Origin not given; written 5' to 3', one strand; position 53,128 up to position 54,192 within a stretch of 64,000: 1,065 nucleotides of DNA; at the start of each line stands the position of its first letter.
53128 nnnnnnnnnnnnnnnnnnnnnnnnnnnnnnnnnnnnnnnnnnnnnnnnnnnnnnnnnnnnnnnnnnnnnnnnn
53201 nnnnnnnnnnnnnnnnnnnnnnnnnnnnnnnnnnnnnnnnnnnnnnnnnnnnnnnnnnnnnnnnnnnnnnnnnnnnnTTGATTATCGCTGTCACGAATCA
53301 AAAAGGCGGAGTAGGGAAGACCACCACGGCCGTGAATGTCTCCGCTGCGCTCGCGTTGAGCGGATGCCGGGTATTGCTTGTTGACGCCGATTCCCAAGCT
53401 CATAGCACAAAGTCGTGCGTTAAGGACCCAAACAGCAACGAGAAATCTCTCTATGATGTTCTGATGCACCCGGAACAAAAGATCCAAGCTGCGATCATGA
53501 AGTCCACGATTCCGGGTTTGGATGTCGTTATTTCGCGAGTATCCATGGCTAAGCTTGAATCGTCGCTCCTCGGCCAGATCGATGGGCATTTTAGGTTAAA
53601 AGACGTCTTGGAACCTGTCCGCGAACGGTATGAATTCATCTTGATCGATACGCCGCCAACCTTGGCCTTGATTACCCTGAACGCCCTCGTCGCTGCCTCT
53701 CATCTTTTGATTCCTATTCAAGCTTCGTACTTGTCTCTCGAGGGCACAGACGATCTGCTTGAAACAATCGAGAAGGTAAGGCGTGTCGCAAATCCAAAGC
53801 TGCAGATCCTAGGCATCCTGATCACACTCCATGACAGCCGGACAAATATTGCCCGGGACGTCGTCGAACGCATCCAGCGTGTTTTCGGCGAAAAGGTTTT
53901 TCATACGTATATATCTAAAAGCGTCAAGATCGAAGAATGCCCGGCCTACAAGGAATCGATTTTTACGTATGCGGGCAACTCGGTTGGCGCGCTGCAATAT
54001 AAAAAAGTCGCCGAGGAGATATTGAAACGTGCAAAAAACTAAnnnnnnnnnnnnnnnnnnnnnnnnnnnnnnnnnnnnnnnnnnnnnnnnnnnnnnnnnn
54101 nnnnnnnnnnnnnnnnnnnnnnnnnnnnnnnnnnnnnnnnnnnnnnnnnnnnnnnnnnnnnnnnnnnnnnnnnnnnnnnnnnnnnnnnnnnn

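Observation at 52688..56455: Low-GC island carrying parA/parB and an NTF2-like gene, bounded by ~0.5 kb AT-rich non-coding stretches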

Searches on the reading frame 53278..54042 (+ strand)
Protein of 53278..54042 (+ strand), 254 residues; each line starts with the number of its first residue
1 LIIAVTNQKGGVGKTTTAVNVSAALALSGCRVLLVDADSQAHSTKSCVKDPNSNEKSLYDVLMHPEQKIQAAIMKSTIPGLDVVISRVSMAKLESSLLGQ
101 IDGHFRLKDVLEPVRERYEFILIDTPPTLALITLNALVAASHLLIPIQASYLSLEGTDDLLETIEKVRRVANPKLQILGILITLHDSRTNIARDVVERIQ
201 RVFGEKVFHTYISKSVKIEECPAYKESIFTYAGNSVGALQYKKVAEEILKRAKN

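Call 6: search_protein_families(library=pfam, proteins=[window:53278-54042:+], max_evalue=0.01)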
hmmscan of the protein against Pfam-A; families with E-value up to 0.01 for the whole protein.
window:53278-54042:+ (254 aa): 8 families
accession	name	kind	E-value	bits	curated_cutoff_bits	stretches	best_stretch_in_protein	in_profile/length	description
PF13614.12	AAA_31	-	3.4e-56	190.4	27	1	2-177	3-177/177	AAA domain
PF01656.29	CbiA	-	1.4e-24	86.9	25.4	1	3-227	1-124/125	CobQ/CobB/MinD/ParA nucleotide binding domain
PF09140.17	MipZ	-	1.3e-12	48.1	20.7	1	2-164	2-142/262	ATPase MipZ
PF10609.15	ParA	-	7.2e-10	39.1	27.1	1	2-128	5-122/246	NUBPL iron-transfer P-loop NTPase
PF00142.24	Fer4_NifH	-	1.5e-09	38.2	25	1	8-50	7-49/271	4Fe-4S iron sulfur cluster binding proteins, NifH/frxC family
PF06564.18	CBP_BcsQ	-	2.2e-07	31.1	21.3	1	2-246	3-231/234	Cellulose biosynthesis protein BcsQ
PF02374.21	ArsA_ATPase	-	1.4e-06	28.2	24.3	1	8-134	8-141/305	Anion-transporting ATPase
PF07015.17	VirC1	-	0.00075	19.3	24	1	2-40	3-41/231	VirC1 protein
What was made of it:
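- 53278..54042 (+): parA: short Soj-type deviant-Walker-A ATPase (254 aa, TTG start, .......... motif). AAA_31 at 3e-56 and CbiA at 1e-24 (call 6).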

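Call 7: search_protein_families(library=ncbifam, proteins=[window:53278-54042:+], max_evalue=0.01)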
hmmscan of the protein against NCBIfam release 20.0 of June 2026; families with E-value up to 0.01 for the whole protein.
window:53278-54042:+ (254 aa): 30 families (the best 25 are shown)
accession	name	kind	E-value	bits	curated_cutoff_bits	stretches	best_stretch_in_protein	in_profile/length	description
TIGR03453.1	partition_RepA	equivalog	2.8e-34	118.6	348.45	1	2-246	106-368/387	plasmid partitioning protein RepA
NF041546.1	ParA_partition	equivalog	1.8e-31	109.3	180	2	2-84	1-80/203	ParA family partition ATPase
NF041283.1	PrgP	equivalog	8.3e-27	94.2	400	1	2-223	4-233/297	ParA superfamily DNA segregation protein PrgP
TIGR01969.1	minD_arch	subfamily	5.3e-26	91.3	201.75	1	1-250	1-232/251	cell division ATPase MinD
NF010259.0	PRK13705.1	equivalog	4.3e-18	65.4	725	1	2-155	108-272/388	plasmid-partitioning protein SopA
NF010443.0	PRK13869.1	subfamily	1.1e-17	63.9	446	1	2-242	123-381/405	plasmid-partitioning protein RepA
TIGR01007.1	eps_fam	subfamily_domain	2.3e-17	63.2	108.05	1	2-182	19-187/204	polysaccharide biosynthesis tyrosine autokinase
TIGR03371.1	cellulose_yhjQ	equivalog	2.1e-16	60.2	157.85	1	2-246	3-239/246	cellulose biosynthesis protein BcsQ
TIGR01968.1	minD_bact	equivalog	4.8e-13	49.1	212.9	1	2-174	3-167/261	septum site-determining protein MinD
TIGR03018.1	pepcterm_TyrKin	hypoth_equivalog_domain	1e-12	47.8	230.65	1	2-139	37-170/207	XrtA-associated tyrosine autokinase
NF008568.0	PRK11519.1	equivalog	1e-11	43.8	1068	1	4-139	530-656/720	tyrosine-protein kinase Wzc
TIGR01287.1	nifH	equivalog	2.8e-11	43.2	394.35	1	8-65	7-62/275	nitrogenase iron protein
NF033200.1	F430_CfbC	exception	7.4e-11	41.9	402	1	8-49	7-48/260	Ni-sirohydrochlorin a,c-diamide reductive cyclase ATP-dependent reductase subunit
NF047398.1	AAA_KGGVGR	domain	1.8e-10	41.5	90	1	2-69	4-72/190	KGGVGR-motif variant AAA ATPase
NF007350.0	PRK09841.1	equivalog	4.8e-10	38.2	1248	1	2-141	533-663/726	tyrosine-protein kinase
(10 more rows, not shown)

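Call 12: find_encoding_contigs(protein=window:53278-54042:+, flank=10000, max_places=10)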
Protein window:53278-54042:+ (254 aa): no gene with exactly this product is on record in the collection.
